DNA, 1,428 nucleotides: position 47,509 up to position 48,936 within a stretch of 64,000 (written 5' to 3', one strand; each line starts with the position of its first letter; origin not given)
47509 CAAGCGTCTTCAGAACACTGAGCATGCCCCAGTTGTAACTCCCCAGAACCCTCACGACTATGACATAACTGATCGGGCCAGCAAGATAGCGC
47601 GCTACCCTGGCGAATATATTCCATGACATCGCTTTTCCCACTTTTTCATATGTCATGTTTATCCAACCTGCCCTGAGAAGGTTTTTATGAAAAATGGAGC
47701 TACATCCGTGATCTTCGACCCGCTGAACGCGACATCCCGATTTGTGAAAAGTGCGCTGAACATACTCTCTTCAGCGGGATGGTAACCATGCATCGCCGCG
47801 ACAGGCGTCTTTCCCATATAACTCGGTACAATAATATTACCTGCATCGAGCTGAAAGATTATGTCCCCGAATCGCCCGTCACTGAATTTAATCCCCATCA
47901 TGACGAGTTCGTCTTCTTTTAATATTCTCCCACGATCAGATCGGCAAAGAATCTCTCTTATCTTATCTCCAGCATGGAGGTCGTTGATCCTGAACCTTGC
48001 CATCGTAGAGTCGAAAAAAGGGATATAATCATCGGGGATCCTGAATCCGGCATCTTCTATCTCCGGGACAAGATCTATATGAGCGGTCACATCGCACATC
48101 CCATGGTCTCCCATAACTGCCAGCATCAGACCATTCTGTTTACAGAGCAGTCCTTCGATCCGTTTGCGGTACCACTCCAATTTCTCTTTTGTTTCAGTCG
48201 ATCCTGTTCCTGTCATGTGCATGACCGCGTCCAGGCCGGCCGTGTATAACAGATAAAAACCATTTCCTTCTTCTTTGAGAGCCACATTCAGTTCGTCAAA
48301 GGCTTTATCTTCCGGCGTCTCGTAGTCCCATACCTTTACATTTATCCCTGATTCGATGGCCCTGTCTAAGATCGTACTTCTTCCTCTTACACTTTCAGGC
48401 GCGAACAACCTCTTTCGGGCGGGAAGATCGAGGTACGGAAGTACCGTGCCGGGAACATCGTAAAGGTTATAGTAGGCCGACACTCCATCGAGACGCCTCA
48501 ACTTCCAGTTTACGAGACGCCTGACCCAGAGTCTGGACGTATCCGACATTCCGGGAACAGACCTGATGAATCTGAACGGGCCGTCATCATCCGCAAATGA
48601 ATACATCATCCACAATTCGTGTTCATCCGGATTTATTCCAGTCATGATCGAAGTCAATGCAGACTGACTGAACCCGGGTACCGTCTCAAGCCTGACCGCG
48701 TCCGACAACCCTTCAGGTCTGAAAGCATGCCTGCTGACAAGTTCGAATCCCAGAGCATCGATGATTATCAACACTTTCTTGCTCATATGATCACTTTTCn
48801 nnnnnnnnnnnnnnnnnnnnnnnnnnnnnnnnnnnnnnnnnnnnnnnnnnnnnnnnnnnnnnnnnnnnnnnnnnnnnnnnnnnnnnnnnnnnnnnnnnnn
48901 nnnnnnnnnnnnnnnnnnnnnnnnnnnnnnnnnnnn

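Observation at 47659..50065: Pol-beta/LicD-like nucleotidyltransferase-fold protein plus alkaline-phosphatase-superfamily enzyme in the core of the EPS export operon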

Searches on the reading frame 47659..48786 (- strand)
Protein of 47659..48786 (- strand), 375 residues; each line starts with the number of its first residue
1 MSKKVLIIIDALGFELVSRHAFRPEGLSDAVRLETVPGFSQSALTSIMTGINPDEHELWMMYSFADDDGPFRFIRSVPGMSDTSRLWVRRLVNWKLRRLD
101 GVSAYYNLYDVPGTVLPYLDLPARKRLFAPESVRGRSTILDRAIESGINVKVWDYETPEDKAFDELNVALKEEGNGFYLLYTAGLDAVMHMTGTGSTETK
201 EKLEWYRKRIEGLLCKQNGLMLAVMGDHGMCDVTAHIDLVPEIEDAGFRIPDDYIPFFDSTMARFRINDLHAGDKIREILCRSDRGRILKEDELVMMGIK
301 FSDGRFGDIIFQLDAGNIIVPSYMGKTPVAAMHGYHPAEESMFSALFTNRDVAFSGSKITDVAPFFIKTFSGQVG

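Call 5: search_protein_families(library=pfam, proteins=[window:47659-48786:-], max_evalue=0.1)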
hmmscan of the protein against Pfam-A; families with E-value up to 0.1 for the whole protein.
window:47659-48786:- (375 aa): 2 families
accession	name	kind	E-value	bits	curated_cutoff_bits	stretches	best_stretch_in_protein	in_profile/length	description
PF01663.27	Phosphodiest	-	3.9e-13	50.1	23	1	5-335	2-341/342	Type I phosphodiesterase / nucleotide pyrophosphatase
PF01676.23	Metalloenzyme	-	0.068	13.1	24.3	0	155-234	127-206/252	Metalloenzyme superfamily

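Call 6: search_protein_families(library=ncbifam, proteins=[window:47659-48786:-], max_evalue=0.1)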
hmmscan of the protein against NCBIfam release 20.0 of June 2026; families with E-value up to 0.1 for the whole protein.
window:47659-48786:- (375 aa): 1 family
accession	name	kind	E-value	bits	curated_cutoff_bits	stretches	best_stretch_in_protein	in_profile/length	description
TIGR02335.1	hydr_PhnA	equivalog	0.024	13.8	407.55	0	178-235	190-245/408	phosphonoacetate hydrolase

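Call 15: find_homologous_proteins(query=window:47659-48786:-)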
Query window:47659-48786:- (375 aa): 550 proteins with E <= 0.001 among 3645 candidates; the best 120 are listed.
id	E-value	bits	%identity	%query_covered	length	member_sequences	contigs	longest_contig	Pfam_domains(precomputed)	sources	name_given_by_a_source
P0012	7.5e-254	859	100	100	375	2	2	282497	PF01663.28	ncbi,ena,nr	ncbi:MAG: alkaline phosphatase family protein [Candidatus Krumholzibacteria bacterium]|nr:alkaline p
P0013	3.7e-205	699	82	100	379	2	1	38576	PF01663.28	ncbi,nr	ncbi:MAG: alkaline phosphatase family protein [Bacteroidales bacterium]|nr:alkaline phosphatase fami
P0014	1.1e-198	678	77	100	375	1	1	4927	PF01663.28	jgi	jgi:hypothetical protein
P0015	3.2e-130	453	55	98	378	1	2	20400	PF01663.28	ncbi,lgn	-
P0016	8.1e-127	441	55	99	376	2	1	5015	PF01663.28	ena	-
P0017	6.0e-124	432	55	98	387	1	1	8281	PF01663.28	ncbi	-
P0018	1.1e-119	418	48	99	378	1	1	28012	PF01663.28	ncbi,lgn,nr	ncbi:MAG: alkaline phosphatase family protein [Candidatus Krumholzibacteriota bacterium]|nr:alkaline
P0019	2.4e-119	417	52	96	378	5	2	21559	PF01663.28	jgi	-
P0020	2.9e-119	417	52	98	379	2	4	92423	PF01663.28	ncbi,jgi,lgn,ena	-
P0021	1.3e-118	414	50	99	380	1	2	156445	PF01663.28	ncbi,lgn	-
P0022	2.4e-118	414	51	96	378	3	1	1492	PF01663.28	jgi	-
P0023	4.2e-118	413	50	98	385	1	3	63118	PF01663.28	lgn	-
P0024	2.5e-117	410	92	53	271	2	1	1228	PF01663.28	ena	-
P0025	5.0e-117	409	52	99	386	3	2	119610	PF01663.28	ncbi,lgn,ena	-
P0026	1.1e-116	408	50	99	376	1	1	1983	PF01663.28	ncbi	-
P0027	6.4e-116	406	49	99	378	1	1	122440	PF01663.28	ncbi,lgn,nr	ncbi:MAG: alkaline phosphatase family protein [Candidatus Krumholzibacteriota bacterium]|nr:alkaline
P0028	1.2e-115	405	50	100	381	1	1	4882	PF01663.28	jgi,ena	-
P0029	2.3e-115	404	48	98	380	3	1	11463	PF01663.28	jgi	-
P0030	8.7e-115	402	52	97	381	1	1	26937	PF01663.28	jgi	jgi:predicted AlkP superfamily pyrophosphatase or phosphodiesterase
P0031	1.0e-114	402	49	99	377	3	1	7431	PF01663.28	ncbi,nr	ncbi:alkaline phosphatase family protein [bacterium]|nr:alkaline phosphatase family protein [bacteri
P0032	2.3e-114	400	51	98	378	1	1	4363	PF01663.28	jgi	jgi:hypothetical protein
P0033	2.4e-114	400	48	99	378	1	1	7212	PF01663.28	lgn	-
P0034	2.5e-114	400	49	99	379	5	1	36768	PF01663.28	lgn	-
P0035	5.8e-114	399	49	98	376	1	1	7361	PF01663.28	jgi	jgi:hypothetical protein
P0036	9.1e-114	399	49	98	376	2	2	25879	PF01663.28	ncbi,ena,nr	ncbi:MAG TPA: alkaline phosphatase family protein [Candidatus Krumholzibacteriaceae bacterium]|nr:al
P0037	1.4e-113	398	50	99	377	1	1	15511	PF01663.28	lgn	-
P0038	2.7e-113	397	49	98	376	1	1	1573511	PF01663.28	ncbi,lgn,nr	ncbi:MAG: alkaline phosphatase family protein [Candidatus Krumholzibacteriota bacterium]|nr:alkaline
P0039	3.8e-113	396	50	98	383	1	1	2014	PF01663.28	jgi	jgi:predicted AlkP superfamily pyrophosphatase or phosphodiesterase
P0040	7.2e-113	396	49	98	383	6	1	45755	PF01663.28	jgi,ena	-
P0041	4.2e-112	393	49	96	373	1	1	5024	PF01663.28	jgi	jgi:predicted AlkP superfamily pyrophosphatase or phosphodiesterase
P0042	5.4e-112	393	49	98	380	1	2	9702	PF01663.28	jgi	-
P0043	1.1e-111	392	48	100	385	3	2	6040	PF01663.28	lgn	-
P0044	1.2e-111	392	48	99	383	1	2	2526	PF01663.28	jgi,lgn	jgi:predicted AlkP superfamily pyrophosphatase or phosphodiesterase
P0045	1.2e-111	392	47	99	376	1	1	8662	PF01663.28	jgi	jgi:hypothetical protein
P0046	4.0e-111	390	48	98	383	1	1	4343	PF01663.28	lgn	-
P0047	1.6e-110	388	48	98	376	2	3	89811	PF01663.28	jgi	jgi:hypothetical protein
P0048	2.2e-110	387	48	98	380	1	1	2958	PF01663.28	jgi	jgi:hypothetical protein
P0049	2.3e-110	387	48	99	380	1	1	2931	PF01663.28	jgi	jgi:hypothetical protein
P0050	3.9e-110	387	47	99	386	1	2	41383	PF01663.28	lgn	-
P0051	4.9e-110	386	50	98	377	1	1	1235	PF01663.28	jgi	-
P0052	7.2e-110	386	47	98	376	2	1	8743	PF01663.28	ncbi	-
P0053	7.5e-110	386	48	98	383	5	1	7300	PF01663.28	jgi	-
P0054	8.0e-110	386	48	99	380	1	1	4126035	PF01663.28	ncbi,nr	ncbi:MAG: alkaline phosphatase family protein [bacterium]|nr:MAG: alkaline phosphatase family protei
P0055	8.7e-110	385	49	99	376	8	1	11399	PF01663.28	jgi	-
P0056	9.4e-110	385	48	100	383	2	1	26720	PF01663.28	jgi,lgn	jgi:predicted AlkP superfamily pyrophosphatase or phosphodiesterase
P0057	1.0e-109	385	48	99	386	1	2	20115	PF01663.28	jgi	jgi:hypothetical protein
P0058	1.0e-109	385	50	95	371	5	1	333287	PF01663.28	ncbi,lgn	-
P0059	1.1e-109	385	48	100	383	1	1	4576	PF01663.28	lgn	-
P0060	2.3e-109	384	47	98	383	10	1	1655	PF01663.28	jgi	jgi:predicted AlkP superfamily pyrophosphatase or phosphodiesterase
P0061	2.8e-109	384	48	98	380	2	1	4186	PF01663.28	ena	-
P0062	3.4e-109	383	47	99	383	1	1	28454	PF01663.28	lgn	-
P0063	3.6e-109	383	49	98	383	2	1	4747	PF01663.28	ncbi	-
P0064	4.0e-109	383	48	98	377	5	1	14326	PF01663.28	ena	-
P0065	5.7e-109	383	47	98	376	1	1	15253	PF01663.28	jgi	-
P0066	6.3e-109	383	50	98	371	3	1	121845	PF01663.28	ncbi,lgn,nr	ncbi:MAG: alkaline phosphatase family protein [Candidatus Krumholzibacteriota bacterium]|nr:alkaline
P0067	1.9e-108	381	47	98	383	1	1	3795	PF01663.28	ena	-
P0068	2.1e-108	381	48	99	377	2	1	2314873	PF01663.28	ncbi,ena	-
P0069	2.3e-108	381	47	98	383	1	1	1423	PF01663.28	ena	-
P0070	2.4e-108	381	48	99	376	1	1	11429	PF01663.28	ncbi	-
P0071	2.4e-108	381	48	100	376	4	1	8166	PF01663.28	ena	-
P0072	2.4e-108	381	48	99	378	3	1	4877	PF01663.28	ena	-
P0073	3.4e-108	380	47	99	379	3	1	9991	PF01663.28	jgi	jgi:hypothetical protein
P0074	3.8e-108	380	48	99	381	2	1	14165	PF01663.28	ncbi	-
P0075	4.4e-108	380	47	98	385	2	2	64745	PF01663.28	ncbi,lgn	ncbi:MAG: alkaline phosphatase family protein [Candidatus Krumholzibacteriales bacterium]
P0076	4.5e-108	380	48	99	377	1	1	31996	PF01663.28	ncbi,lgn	-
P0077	5.3e-108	380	45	100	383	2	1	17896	PF01663.28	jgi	jgi:hypothetical protein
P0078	6.8e-108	379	48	99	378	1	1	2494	PF01663.28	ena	-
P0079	1.2e-107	378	48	98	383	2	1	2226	PF01663.28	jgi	-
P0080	1.4e-107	378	48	99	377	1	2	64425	PF01663.28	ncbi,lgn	-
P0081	1.6e-107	378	47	98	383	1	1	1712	PF01663.28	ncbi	-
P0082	2.0e-107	378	49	98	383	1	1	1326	PF01663.28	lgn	-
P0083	3.0e-107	377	46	99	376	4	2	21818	PF01663.28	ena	-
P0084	3.6e-107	377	47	98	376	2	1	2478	PF01663.28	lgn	-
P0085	8.1e-107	376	47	99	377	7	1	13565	PF01663.28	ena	-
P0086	1.1e-106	375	48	100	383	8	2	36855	PF01663.28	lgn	-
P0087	1.3e-106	375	48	98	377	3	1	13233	PF01663.28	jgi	-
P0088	1.8e-106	374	49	96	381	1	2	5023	PF01663.28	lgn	-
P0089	2.7e-106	374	47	99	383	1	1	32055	PF01663.28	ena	-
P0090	3.4e-106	374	46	98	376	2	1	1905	PF01663.28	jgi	-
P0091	3.5e-106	374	48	96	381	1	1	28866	PF01663.28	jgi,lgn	jgi:hypothetical protein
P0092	3.8e-106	373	46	99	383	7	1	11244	PF01663.28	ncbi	-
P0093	5.8e-106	373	45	98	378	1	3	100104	PF01663.28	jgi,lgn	jgi:hypothetical protein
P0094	6.5e-106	373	46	98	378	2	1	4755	PF01663.28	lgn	-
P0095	6.8e-106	373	48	97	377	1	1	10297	PF01663.28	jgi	jgi:hypothetical protein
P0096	7.6e-106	372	47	97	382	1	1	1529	PF01663.28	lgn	-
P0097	1.2e-105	372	46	100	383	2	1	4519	PF01663.28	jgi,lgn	jgi:hypothetical protein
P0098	1.2e-105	372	48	98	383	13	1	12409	PF01663.28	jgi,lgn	jgi:hypothetical protein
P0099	1.3e-105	372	47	98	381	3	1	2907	PF01663.28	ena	-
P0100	1.5e-105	371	47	99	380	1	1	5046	PF01663.28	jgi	jgi:predicted AlkP superfamily pyrophosphatase or phosphodiesterase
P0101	1.6e-105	371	48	99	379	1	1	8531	PF01663.28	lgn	-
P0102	1.7e-105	371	46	99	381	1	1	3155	PF01663.28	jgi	jgi:hypothetical protein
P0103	2.0e-105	371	48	99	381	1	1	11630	PF01663.28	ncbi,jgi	ncbi:MAG: alkaline phosphatase family protein [Candidatus Krumholzibacteriaceae bacterium]|jgi:hypot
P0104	2.1e-105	371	47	99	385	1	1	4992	PF01663.28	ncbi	-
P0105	4.1e-105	370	46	99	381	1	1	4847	PF01663.28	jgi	jgi:hypothetical protein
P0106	5.0e-105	370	47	99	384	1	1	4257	PF01663.28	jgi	jgi:hypothetical protein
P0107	7.7e-105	369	47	100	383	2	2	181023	PF01663.28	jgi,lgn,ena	jgi:hypothetical protein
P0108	9.0e-105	369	49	98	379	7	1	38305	PF01663.28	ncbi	-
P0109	9.9e-105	369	47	97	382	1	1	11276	PF01663.28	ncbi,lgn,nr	ncbi:MAG: alkaline phosphatase family protein [Candidatus Krumholzibacteria bacterium]|nr:alkaline p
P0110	1.6e-104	368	47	96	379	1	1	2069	PF01663.28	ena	-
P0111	1.8e-104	368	46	98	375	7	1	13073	PF01663.28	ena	-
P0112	2.4e-104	368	48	99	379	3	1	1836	PF01663.28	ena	-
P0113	2.6e-104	367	45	98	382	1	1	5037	PF01663.28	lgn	-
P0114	3.4e-104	367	47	99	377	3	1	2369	PF01663.28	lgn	-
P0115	3.5e-104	367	47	98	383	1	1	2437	PF01663.28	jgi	jgi:hypothetical protein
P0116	4.3e-104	367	46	98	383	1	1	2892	PF01663.28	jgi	jgi:hypothetical protein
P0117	6.2e-104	366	44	100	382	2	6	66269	PF01663.28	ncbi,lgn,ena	-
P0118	6.6e-104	366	46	98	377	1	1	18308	PF01663.28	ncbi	-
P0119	6.9e-104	366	46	98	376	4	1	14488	PF01663.28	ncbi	-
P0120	1.7e-103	365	46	99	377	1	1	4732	PF01663.28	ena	-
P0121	4.6e-103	363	47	99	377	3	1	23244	PF01663.28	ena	-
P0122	5.1e-103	363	47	96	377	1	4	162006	PF01663.28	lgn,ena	-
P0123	9.5e-103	362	48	95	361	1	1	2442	PF01663.28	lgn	-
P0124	1.0e-102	362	46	98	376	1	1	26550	PF01663.28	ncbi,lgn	-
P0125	1.1e-102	362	47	97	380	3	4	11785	PF01663.28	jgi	jgi:hypothetical protein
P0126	1.5e-102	362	46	99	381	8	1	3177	PF01663.28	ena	-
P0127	1.9e-102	361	46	98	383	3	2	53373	PF01663.28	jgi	-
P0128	2.1e-102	361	46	98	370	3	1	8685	PF01663.28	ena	-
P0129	2.9e-102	361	48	98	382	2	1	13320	PF01663.28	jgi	jgi:hypothetical protein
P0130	3.7e-102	360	48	99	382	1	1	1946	PF01663.28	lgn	-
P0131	7.3e-102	359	45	99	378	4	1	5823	PF01663.28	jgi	jgi:predicted AlkP superfamily pyrophosphatase or phosphodiesterase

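Call 17: find_encoding_contigs(protein=P0054, flank=8000, max_places=2)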
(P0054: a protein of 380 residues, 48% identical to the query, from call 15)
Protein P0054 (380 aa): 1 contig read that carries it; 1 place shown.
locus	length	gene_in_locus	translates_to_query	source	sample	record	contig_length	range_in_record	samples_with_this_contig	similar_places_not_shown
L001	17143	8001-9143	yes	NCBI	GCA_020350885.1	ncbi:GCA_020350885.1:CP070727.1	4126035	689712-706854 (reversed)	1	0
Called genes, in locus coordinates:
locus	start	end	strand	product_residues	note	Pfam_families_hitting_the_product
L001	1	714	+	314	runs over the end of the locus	-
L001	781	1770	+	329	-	PF13847:Methyltransf_31, PF08241:Methyltransf_11, PF08242:Methyltransf_12, PF13489:Methyltransf_23 (weak), PF13649:Methyltransf_25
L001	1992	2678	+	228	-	PF02397:Bac_transf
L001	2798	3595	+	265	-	PF02563:Poly_export, PF22461:SLBB_2, PF10531:SLBB (weak)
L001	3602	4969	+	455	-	-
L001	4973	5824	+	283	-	PF13191:AAA_16 (weak), PF13173:AAA_14 (weak), PF13401:AAA_22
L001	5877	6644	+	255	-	PF01656:CbiA (weak), PF10609:ParA (weak)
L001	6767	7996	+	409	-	-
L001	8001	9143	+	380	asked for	PF01663:Phosphodiest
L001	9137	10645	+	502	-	PF01943:Polysacc_synt, PF13440:Polysacc_synt_3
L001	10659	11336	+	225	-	PF00535:Glycos_transf_2, PF13641:Glyco_tranf_2_3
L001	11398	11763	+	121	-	-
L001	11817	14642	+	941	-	-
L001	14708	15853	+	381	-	PF13439:Glyco_transf_4, PF13579:Glyco_trans_4_4, PF00534:Glycos_transf_1, PF20706:GT4-conflict (weak), PF13692:Glyco_trans_1_4, PF13524:Glyco_trans_1_2 (weak)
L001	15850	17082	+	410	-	PF00534:Glycos_transf_1, PF13692:Glyco_trans_1_4, PF13524:Glyco_trans_1_2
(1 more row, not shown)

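Call 23: search_solved_structures(query=window:47659-48786:-, max_evalue=1, show_alignments=2)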
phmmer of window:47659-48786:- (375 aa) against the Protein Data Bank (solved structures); distinct sequences matched with E-value up to 1: 10.
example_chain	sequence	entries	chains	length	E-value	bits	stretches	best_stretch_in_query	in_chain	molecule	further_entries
3m4r_A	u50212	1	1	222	0.77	12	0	190-244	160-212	Uncharacterized protein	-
6hj2_A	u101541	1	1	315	0.77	12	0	77-166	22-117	Nuclear receptor subfamily 1 group I member 2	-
1skx_A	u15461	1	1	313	0.86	11.8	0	77-166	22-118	Orphan nuclear receptor PXR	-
5a86_A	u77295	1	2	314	0.86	11.8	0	77-166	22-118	NUCLEAR RECEPTOR SUBFAMILY 1 GROUP I MEMBER 2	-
4s0s_A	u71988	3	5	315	0.87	11.8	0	77-166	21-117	Nuclear receptor subfamily 1 group I member 2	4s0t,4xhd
1ilg_A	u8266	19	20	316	0.87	11.8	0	77-166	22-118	ORPHAN NUCLEAR RECEPTOR PXR | Nuclear receptor subfamily 1 group I member 2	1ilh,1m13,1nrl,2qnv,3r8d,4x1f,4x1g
5x0r_A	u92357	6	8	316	0.87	11.8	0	77-166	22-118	Nuclear receptor subfamily 1 group I member 2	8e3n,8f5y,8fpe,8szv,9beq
7axa_A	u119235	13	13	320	0.89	11.8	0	77-166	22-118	Nuclear receptor subfamily 1 group I member 2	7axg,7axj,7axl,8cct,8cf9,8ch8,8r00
7n2a_A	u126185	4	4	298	0.92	11.7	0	77-166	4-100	Isoform 1C of Nuclear receptor subfamily 1 group I member 2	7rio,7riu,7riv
4j5w_A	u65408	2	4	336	0.99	11.6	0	77-166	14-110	Nuclear receptor subfamily 1 group I member 2, Nuclear receptor coactivator 1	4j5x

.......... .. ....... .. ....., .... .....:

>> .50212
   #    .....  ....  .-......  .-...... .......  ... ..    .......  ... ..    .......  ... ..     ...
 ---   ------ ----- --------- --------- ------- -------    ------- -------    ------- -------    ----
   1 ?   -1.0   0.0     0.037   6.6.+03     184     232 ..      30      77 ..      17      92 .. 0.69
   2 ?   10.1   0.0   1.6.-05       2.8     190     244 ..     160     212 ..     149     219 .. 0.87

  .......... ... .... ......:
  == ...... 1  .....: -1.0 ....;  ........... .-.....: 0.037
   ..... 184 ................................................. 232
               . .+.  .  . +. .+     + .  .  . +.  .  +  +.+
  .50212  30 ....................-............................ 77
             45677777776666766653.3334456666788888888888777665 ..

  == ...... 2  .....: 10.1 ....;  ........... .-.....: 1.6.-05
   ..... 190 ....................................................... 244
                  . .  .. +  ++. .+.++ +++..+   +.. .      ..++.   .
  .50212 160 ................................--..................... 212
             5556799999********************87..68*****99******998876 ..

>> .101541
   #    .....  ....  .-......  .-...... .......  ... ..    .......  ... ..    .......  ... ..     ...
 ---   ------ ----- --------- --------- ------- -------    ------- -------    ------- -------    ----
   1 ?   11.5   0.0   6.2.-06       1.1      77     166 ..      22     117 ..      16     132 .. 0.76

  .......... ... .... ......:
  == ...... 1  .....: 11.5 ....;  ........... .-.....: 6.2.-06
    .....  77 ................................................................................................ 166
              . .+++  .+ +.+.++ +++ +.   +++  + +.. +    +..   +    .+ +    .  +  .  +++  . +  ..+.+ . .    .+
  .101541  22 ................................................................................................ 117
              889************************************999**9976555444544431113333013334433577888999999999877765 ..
